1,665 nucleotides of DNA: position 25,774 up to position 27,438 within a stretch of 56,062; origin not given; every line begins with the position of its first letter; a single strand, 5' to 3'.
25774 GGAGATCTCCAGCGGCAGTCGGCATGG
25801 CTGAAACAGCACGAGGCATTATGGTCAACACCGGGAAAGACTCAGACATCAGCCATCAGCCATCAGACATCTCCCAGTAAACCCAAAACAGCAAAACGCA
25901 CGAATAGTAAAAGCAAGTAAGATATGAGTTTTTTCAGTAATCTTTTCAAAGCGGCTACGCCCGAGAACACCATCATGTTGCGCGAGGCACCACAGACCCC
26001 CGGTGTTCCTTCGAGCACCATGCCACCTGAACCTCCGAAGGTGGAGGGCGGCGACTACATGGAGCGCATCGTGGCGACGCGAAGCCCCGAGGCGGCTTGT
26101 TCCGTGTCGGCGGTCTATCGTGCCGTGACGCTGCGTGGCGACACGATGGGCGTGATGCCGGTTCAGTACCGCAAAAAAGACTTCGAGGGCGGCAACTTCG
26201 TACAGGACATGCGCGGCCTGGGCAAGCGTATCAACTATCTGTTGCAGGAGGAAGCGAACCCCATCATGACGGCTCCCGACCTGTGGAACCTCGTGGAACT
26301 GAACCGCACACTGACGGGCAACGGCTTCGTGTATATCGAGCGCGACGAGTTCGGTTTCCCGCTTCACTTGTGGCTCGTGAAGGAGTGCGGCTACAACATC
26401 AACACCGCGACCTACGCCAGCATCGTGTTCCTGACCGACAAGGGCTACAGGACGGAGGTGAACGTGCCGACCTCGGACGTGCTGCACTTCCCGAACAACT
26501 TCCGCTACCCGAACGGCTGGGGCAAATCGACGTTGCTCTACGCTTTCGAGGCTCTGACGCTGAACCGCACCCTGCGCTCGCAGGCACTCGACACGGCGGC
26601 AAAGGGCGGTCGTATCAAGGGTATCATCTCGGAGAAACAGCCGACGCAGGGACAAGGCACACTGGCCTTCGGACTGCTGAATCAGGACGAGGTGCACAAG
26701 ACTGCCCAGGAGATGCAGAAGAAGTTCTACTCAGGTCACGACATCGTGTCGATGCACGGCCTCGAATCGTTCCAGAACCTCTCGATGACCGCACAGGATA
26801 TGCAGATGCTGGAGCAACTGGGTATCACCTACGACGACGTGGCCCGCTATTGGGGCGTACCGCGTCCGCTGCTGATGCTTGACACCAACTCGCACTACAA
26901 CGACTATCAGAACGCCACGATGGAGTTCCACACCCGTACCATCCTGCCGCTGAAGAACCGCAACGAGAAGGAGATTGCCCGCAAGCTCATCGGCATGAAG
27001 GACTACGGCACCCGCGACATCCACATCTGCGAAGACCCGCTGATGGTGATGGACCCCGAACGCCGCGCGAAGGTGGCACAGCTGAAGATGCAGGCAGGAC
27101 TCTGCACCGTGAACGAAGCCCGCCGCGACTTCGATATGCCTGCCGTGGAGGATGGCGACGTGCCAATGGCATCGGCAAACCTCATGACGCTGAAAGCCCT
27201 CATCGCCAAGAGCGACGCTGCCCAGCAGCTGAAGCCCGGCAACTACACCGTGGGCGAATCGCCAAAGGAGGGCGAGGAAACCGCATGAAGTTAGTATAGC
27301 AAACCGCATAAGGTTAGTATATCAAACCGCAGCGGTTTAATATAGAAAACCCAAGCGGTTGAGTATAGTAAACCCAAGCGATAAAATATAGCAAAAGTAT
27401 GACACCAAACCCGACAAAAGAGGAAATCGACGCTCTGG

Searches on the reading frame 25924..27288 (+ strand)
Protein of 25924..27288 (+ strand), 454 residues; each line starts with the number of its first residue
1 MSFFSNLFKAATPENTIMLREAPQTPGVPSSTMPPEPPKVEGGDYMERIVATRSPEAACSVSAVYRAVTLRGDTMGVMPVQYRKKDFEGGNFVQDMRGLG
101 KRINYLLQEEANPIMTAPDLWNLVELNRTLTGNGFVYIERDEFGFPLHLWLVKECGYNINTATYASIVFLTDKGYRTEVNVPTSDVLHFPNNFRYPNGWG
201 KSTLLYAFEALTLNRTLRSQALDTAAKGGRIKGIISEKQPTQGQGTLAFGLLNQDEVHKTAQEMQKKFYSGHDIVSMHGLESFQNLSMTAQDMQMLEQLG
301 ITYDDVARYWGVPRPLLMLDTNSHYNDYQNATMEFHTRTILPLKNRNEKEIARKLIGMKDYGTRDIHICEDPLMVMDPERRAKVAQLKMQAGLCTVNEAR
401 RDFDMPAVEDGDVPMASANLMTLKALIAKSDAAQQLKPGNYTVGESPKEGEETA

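Call 59: search_protein_families(library=phrogs, proteins=[window:25924-27288:+], max_evalue=0.00001)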
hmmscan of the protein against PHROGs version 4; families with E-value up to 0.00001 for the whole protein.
window:25924-27288:+ (454 aa): 4 families
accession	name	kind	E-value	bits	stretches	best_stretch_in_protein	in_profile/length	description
phrog_12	-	head and packaging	4.4e-55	188.9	1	1-451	48-457/646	portal protein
phrog_2662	-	head and packaging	1.9e-24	87.3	1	57-433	63-440/717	portal protein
phrog_5929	-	head and packaging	7.8e-18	65.6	1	259-435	33-214/228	portal protein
phrog_11323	-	unknown function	1.7e-07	32.4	1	323-425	8-111/130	-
